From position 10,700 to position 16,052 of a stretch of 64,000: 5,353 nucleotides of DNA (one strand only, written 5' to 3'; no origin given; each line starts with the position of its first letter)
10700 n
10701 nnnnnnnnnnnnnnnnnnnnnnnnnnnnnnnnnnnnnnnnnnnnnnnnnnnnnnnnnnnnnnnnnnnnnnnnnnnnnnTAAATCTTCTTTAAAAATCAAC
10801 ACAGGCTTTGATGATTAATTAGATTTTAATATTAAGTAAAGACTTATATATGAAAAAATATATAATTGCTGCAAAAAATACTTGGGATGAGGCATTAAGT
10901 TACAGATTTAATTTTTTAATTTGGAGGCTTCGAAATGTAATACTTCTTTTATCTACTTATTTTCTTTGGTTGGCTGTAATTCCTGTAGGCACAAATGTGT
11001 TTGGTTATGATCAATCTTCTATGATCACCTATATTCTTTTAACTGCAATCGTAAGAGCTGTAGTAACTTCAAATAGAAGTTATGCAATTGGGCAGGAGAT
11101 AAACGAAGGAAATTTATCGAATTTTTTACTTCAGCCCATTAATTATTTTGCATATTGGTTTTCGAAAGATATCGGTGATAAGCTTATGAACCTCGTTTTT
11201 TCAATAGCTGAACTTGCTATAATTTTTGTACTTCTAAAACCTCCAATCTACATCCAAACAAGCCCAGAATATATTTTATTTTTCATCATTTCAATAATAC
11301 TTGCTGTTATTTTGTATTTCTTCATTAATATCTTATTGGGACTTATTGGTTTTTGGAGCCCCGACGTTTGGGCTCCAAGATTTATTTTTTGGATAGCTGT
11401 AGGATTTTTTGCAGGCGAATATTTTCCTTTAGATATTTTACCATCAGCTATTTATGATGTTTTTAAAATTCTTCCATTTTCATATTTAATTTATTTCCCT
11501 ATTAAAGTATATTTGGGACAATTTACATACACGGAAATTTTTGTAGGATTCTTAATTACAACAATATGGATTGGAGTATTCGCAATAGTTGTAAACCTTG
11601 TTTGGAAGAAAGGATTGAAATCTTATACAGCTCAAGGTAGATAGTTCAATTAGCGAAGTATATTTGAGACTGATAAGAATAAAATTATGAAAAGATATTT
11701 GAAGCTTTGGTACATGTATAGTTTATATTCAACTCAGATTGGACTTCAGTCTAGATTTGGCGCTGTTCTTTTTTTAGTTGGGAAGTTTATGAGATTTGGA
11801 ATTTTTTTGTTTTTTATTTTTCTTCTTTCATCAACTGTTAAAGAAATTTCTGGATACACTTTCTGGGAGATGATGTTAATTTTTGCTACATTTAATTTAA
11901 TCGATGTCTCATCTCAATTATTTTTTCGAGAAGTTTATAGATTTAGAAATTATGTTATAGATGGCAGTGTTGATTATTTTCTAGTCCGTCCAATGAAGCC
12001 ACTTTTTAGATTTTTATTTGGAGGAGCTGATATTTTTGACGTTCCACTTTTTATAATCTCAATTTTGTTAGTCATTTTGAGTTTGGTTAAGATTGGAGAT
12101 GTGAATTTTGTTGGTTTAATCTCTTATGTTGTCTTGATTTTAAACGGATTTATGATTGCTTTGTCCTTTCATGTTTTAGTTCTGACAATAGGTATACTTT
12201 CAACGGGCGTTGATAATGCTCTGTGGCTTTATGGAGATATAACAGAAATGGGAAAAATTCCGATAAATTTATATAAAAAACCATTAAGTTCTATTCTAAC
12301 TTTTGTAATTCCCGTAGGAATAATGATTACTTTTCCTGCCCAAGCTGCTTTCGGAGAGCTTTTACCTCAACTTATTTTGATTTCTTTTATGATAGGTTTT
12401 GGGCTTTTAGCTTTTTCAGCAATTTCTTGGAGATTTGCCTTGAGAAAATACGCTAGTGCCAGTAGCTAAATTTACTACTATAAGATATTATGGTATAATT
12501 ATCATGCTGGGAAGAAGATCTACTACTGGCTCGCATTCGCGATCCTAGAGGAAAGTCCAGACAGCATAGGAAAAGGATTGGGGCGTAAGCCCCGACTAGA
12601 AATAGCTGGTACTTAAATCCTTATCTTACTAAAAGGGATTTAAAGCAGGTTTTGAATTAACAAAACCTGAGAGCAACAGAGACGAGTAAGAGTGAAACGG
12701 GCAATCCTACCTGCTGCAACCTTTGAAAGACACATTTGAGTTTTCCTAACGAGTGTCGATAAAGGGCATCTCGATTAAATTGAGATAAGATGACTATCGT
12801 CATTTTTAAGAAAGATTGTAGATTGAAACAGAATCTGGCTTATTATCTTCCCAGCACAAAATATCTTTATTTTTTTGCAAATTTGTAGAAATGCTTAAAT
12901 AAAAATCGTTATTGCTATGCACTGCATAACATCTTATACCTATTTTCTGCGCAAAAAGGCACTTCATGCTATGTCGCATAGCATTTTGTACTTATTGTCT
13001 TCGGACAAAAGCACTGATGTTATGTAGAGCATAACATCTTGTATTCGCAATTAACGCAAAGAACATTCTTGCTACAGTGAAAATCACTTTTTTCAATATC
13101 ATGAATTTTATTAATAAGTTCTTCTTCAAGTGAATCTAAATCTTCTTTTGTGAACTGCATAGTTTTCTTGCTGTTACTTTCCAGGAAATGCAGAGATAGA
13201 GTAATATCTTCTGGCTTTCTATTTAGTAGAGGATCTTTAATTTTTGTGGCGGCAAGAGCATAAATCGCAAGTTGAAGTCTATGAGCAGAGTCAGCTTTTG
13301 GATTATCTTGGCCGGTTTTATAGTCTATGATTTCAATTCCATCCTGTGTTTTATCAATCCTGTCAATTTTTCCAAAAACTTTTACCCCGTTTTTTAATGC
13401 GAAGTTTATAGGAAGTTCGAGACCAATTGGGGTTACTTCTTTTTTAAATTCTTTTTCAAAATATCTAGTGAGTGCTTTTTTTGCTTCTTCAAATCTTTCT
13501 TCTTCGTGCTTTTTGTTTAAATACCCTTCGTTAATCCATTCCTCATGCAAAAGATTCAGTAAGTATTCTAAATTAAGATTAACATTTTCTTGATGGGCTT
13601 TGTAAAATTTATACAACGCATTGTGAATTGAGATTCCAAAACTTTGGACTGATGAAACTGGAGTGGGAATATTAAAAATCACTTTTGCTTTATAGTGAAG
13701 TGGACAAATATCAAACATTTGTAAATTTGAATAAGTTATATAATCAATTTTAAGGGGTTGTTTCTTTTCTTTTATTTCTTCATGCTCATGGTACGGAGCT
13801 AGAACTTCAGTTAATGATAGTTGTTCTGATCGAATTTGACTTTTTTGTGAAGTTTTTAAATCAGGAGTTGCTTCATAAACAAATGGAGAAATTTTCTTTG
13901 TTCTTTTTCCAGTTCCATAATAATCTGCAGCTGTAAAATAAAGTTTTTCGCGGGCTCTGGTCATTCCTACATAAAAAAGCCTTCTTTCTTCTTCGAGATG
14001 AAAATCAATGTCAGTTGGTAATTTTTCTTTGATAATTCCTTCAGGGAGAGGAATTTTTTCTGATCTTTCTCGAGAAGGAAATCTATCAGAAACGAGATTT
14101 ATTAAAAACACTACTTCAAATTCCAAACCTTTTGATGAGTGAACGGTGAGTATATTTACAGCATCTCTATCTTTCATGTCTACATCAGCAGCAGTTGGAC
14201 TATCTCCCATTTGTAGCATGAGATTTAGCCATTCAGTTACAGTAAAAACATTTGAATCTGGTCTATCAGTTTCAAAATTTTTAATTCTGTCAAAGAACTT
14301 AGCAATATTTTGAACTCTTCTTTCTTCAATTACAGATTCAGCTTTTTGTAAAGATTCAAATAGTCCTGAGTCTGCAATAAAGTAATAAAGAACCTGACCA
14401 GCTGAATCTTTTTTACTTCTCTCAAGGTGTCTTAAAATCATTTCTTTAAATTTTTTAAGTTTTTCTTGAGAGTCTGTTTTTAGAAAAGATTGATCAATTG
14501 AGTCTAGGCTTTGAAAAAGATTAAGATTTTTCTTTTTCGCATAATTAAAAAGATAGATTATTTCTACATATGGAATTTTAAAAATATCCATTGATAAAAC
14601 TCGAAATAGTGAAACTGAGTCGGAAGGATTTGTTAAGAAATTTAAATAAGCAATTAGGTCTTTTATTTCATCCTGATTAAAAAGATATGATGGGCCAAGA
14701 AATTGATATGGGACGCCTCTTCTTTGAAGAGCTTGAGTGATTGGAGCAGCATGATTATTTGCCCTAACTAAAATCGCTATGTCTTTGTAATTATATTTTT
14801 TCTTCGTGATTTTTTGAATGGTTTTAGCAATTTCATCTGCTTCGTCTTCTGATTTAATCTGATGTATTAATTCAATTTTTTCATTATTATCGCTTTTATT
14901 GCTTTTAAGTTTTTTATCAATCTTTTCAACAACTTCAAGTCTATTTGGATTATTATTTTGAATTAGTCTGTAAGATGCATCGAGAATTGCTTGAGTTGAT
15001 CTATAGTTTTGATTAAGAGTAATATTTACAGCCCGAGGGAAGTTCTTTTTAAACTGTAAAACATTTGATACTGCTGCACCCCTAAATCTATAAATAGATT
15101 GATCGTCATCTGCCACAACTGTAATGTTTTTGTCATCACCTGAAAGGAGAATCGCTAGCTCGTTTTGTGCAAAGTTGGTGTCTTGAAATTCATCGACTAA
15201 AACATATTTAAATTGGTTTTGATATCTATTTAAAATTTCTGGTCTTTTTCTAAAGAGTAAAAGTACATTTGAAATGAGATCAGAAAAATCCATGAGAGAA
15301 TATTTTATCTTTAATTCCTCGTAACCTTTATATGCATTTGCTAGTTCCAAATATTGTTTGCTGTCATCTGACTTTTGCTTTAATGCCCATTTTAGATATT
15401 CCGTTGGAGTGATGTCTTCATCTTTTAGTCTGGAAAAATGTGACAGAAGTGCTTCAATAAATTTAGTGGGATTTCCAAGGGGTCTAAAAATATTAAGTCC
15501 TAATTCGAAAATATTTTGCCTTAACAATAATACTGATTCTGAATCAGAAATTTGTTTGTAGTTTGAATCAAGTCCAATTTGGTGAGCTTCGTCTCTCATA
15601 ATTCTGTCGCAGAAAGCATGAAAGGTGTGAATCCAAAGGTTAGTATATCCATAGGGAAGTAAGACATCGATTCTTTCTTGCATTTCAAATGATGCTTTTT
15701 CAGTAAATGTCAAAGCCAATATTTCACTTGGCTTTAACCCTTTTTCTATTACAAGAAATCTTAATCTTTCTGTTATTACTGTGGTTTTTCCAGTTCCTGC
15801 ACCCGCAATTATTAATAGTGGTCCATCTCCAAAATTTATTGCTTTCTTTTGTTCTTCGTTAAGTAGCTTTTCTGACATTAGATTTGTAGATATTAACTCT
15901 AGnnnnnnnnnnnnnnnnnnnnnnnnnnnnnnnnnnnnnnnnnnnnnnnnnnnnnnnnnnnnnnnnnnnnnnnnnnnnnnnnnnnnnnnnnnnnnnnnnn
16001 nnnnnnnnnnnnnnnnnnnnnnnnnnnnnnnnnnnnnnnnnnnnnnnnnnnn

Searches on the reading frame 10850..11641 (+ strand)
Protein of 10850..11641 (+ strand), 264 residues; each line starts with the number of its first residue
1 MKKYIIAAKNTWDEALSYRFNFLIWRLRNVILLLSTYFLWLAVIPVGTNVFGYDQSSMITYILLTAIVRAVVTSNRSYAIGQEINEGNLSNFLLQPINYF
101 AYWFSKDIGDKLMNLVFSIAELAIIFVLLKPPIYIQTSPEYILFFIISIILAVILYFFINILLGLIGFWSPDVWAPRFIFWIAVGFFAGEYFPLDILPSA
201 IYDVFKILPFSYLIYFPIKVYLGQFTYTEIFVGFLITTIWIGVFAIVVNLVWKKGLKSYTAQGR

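Call 53: search_protein_families(library=pfam, proteins=[window:10850-11641:+], max_evalue=0.0001)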
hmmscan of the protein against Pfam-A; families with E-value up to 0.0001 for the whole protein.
window:10850-11641:+ (264 aa): 2 families
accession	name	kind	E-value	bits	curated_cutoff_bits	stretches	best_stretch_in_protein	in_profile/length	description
PF06182.17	ABC2_membrane_6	-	1.5e-25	90.8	22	1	31-263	2-229/229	ABC-2 family transporter protein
PF12698.13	ABC2_membrane_3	-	1.6e-05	24.6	31.6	1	59-247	160-344/347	ABC-2 family transporter protein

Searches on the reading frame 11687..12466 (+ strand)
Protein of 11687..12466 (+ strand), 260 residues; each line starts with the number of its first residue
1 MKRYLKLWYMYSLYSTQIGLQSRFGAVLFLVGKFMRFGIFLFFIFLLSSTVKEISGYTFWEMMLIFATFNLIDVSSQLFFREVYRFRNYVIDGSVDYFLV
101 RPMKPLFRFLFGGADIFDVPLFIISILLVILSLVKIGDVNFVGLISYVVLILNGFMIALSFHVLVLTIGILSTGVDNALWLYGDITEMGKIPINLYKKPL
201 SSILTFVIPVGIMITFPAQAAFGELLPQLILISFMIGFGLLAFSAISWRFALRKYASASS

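Call 54: search_protein_families(library=pfam, proteins=[window:11687-12466:+], max_evalue=0.0001)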
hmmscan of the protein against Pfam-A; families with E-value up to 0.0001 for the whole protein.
window:11687-12466:+ (260 aa): 1 family
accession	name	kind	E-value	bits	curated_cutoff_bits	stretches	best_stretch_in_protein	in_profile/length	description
PF06182.17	ABC2_membrane_6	-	6.5e-32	111.6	22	1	40-259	7-229/229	ABC-2 family transporter protein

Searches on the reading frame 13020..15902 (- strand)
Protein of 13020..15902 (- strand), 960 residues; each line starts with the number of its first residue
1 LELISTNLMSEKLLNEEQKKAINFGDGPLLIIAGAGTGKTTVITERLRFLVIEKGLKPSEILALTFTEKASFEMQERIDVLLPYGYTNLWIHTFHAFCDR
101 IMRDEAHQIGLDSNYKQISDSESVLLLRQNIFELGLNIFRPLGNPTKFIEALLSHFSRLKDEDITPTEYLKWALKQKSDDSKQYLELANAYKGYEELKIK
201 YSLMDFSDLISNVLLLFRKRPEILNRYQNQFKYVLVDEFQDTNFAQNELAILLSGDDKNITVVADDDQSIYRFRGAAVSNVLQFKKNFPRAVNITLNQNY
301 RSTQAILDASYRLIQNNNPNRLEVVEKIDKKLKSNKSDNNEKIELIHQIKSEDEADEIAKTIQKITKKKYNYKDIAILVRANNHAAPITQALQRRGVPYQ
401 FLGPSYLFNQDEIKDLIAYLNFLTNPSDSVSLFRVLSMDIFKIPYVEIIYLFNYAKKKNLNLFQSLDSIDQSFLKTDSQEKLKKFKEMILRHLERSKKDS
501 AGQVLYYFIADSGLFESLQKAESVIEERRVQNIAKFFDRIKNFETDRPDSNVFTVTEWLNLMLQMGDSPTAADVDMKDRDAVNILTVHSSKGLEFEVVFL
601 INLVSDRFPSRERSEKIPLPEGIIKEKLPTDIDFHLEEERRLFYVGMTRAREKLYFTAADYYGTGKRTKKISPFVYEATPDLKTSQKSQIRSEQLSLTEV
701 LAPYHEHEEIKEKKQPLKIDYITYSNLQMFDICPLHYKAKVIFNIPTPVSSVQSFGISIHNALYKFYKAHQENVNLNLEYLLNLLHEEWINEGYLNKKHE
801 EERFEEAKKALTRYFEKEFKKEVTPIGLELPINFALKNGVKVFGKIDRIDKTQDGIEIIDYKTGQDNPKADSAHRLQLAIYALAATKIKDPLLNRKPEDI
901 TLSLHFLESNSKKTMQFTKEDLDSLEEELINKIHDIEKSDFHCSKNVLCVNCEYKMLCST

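Call 25: search_protein_families(library=pfam, proteins=[window:13020-15902:-], max_evalue=0.001)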
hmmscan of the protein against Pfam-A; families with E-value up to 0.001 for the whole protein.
window:13020-15902:- (960 aa): 9 families
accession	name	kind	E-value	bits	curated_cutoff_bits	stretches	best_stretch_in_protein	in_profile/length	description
PF00580.27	UvrD-helicase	-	8e-76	255.7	23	1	14-289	1-271/271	UvrD/REP helicase N-terminal domain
PF13361.12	UvrD_C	-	7e-61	207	25.6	1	294-659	1-348/350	UvrD-like helicase C-terminal domain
PF12705.13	PDDEXK_1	-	2.2e-35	123.2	22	1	722-958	2-246/247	PD-(D/E)XK nuclease superfamily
PF13245.12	AAA_19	-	1.1e-20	74.6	25.1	1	18-274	1-134/134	AAA domain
PF13538.12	UvrD_C_2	-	3.6e-12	46.4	27.4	2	634-656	29-51/52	UvrD-like helicase C-terminal domain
PF10926.14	DUF2800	-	2.2e-08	34.1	21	1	822-959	99-233/368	Protein of unknown function (DUF2800)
PF01443.25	Viral_helicase1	-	4.7e-07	30.3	21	0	578-656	173-226/228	Viral superfamily 1 RNA helicase core domain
PF13087.12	AAA_12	-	7.6e-06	26.1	27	0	480-656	41-190/195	AAA domain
PF13604.12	AAA_30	-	0.00018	21.7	27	0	14-79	2-67/191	AAA domain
